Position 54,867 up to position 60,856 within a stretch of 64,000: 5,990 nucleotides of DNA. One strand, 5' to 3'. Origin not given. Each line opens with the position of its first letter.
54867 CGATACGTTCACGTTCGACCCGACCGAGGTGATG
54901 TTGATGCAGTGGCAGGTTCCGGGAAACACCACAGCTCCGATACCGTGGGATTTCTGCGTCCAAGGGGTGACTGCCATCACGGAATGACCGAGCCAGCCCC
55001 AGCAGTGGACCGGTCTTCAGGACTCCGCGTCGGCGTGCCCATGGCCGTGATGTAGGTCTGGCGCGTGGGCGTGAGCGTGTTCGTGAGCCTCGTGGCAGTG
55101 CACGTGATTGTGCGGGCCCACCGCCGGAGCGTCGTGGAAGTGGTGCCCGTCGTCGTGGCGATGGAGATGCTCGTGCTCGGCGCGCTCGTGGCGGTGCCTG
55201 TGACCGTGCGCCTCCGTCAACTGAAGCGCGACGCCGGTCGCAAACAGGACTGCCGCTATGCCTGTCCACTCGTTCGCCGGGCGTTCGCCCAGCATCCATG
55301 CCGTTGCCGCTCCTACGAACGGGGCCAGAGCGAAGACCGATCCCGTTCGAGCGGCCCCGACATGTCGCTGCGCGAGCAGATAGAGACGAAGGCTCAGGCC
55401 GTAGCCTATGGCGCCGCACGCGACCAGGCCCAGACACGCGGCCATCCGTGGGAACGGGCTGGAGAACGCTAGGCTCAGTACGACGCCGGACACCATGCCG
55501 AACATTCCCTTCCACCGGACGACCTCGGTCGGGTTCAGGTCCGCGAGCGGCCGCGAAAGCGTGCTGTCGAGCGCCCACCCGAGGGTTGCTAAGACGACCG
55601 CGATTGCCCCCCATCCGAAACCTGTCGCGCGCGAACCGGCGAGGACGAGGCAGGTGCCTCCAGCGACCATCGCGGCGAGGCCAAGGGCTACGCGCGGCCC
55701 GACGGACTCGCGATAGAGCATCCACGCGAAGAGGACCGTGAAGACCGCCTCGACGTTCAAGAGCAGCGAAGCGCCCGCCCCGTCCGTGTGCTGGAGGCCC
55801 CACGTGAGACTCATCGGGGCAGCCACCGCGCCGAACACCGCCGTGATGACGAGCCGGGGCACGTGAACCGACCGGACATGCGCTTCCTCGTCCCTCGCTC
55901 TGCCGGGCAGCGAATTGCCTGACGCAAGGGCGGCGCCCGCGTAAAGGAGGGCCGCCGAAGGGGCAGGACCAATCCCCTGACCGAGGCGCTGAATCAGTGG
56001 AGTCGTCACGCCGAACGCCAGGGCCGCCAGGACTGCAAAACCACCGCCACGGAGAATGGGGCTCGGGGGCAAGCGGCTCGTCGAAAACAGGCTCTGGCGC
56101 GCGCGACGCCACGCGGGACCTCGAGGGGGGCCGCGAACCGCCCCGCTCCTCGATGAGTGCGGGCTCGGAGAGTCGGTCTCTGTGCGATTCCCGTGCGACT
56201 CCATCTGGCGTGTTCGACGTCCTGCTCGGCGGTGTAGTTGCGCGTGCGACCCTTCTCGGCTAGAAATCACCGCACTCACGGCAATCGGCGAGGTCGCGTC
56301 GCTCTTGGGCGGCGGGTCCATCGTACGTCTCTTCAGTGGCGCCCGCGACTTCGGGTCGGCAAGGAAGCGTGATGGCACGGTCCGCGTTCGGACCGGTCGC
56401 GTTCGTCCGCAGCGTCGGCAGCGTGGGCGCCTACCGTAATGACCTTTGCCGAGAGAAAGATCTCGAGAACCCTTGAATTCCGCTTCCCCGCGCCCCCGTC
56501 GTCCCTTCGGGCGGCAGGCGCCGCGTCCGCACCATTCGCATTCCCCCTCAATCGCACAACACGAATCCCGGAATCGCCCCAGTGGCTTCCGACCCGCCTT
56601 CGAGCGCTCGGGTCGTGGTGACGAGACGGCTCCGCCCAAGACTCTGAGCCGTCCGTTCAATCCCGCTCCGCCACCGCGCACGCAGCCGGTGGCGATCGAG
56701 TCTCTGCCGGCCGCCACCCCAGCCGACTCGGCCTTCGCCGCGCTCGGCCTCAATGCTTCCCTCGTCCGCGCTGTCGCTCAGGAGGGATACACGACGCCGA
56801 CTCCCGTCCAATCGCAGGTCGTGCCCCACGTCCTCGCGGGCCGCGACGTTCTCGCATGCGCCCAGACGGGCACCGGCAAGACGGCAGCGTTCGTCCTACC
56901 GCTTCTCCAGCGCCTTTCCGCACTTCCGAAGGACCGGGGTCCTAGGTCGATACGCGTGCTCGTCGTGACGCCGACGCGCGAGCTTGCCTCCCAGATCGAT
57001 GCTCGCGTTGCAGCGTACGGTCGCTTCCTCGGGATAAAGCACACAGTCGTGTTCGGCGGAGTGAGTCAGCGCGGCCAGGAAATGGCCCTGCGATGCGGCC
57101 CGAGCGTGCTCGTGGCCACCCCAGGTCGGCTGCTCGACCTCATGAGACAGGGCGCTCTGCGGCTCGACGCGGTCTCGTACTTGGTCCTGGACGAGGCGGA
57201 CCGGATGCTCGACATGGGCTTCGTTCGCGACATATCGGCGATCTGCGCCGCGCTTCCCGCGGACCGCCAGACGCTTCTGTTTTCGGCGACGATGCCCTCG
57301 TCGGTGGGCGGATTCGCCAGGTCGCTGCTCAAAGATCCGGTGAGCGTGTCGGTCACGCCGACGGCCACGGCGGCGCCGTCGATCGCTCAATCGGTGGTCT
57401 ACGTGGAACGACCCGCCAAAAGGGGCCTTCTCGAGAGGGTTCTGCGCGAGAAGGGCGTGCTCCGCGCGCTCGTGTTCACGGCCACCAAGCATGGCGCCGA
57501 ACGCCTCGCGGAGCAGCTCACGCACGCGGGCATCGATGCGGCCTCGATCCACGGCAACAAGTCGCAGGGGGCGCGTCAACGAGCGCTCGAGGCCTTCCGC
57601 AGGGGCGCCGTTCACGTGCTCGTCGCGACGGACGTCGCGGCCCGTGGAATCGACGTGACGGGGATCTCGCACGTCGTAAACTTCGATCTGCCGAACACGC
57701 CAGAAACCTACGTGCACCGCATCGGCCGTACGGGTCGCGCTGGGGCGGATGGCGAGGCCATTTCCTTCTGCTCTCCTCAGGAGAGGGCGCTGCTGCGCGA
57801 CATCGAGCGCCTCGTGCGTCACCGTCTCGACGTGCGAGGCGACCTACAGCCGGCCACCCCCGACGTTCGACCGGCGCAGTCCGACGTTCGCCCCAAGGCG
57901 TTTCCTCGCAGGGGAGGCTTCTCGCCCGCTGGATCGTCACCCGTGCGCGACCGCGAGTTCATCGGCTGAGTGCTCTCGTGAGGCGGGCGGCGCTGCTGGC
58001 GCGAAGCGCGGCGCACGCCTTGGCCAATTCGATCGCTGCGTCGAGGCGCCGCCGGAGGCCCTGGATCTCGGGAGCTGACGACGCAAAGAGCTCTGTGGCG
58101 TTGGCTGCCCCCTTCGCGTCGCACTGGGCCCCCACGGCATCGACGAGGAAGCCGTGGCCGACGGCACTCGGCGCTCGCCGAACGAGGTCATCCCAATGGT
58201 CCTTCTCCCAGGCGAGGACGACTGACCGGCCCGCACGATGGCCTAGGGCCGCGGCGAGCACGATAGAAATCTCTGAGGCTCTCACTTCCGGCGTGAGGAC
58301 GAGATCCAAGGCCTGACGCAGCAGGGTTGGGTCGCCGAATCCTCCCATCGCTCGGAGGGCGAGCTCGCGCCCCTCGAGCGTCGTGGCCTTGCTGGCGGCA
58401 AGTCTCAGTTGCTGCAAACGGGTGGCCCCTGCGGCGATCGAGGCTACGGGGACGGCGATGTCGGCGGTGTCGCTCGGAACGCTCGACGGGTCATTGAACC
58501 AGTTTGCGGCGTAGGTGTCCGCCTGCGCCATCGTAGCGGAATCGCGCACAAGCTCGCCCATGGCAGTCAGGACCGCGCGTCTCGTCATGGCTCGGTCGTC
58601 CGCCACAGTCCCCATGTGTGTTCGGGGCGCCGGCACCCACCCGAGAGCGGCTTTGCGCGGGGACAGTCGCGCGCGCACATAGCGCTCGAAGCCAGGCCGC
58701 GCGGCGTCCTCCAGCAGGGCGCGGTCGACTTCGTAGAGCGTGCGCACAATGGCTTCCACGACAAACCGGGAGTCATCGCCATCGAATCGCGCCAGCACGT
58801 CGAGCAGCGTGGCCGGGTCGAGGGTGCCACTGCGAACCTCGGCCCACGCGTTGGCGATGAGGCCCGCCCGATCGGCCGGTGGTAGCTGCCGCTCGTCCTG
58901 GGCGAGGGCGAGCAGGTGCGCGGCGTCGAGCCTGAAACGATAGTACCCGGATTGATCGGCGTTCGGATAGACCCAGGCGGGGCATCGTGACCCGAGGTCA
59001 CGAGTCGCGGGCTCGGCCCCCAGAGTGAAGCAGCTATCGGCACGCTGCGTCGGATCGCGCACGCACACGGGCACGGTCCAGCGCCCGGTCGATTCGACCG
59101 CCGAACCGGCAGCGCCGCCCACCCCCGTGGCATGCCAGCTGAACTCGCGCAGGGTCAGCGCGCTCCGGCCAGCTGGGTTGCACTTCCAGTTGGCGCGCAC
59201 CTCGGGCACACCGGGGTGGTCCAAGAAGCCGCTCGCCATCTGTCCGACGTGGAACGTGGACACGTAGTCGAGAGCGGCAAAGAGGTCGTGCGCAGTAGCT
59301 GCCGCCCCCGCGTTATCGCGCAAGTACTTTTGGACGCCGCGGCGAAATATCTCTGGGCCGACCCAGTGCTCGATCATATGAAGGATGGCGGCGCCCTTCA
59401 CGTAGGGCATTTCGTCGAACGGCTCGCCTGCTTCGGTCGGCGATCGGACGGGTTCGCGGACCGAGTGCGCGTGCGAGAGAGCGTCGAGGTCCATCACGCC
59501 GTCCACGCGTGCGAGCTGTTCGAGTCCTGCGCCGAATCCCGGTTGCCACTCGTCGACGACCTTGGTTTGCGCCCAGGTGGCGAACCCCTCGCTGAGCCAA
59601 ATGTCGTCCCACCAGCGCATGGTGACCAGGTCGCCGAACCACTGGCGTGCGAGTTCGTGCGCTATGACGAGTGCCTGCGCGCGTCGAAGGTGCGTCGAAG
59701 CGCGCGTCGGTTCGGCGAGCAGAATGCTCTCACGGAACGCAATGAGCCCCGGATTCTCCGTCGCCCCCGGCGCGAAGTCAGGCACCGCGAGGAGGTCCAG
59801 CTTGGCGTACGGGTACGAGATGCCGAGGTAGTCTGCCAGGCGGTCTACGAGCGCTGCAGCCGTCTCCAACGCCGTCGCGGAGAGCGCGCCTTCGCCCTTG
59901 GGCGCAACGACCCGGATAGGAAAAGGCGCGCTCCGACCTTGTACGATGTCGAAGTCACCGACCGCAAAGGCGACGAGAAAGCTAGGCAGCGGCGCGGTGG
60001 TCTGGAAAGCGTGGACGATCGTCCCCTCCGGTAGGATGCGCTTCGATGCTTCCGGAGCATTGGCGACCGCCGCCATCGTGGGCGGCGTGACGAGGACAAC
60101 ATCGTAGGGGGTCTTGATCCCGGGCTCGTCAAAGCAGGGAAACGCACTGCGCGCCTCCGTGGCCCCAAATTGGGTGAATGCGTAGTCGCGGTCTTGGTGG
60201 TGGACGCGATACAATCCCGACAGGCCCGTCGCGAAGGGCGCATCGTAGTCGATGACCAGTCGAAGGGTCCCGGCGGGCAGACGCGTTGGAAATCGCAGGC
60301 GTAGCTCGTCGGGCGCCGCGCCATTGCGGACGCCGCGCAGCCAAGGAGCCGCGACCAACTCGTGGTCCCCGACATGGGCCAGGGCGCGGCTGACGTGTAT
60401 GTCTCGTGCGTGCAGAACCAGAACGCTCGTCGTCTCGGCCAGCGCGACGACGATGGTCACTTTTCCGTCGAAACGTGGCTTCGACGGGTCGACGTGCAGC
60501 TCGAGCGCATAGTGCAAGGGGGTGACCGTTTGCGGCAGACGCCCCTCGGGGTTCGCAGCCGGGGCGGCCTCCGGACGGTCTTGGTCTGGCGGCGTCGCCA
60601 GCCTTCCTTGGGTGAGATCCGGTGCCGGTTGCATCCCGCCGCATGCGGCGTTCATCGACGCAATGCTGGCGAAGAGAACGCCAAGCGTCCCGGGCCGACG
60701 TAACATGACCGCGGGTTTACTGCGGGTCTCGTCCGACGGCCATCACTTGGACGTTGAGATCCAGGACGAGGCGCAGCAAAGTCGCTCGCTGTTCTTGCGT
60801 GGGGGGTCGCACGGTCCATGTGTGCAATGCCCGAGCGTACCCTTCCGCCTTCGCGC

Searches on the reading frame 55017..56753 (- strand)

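Call 65: search_protein_families(library=pfam, proteins=[window:55017-56753:-], max_evalue=0.00001)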
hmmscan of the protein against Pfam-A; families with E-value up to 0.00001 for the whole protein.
window:55017-56753:- (578 aa): 1 family
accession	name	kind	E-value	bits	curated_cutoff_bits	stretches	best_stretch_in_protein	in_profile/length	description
PF00892.27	EamA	-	3.6e-23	82.8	28.2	2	238-366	5-130/135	EamA-like transporter family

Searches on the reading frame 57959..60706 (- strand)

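Call 65: search_protein_families(library=pfam, proteins=[window:57959-60706:-], max_evalue=0.00001)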
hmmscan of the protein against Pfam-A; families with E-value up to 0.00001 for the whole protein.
window:57959-60706:- (915 aa): 3 families
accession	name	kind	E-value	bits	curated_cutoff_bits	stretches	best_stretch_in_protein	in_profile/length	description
PF01433.26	Peptidase_M1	-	7.9e-60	202.6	27.7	1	279-492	2-216/218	Peptidase family M1 domain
PF11838.14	ERAP1_C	-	4.5e-51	174.6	38.2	1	578-895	1-316/318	ERAP1-like C-terminal domain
PF17900.6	Peptidase_M1_N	-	1.2e-31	110.7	25.8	1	63-244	2-186/186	Peptidase M1 N-terminal domain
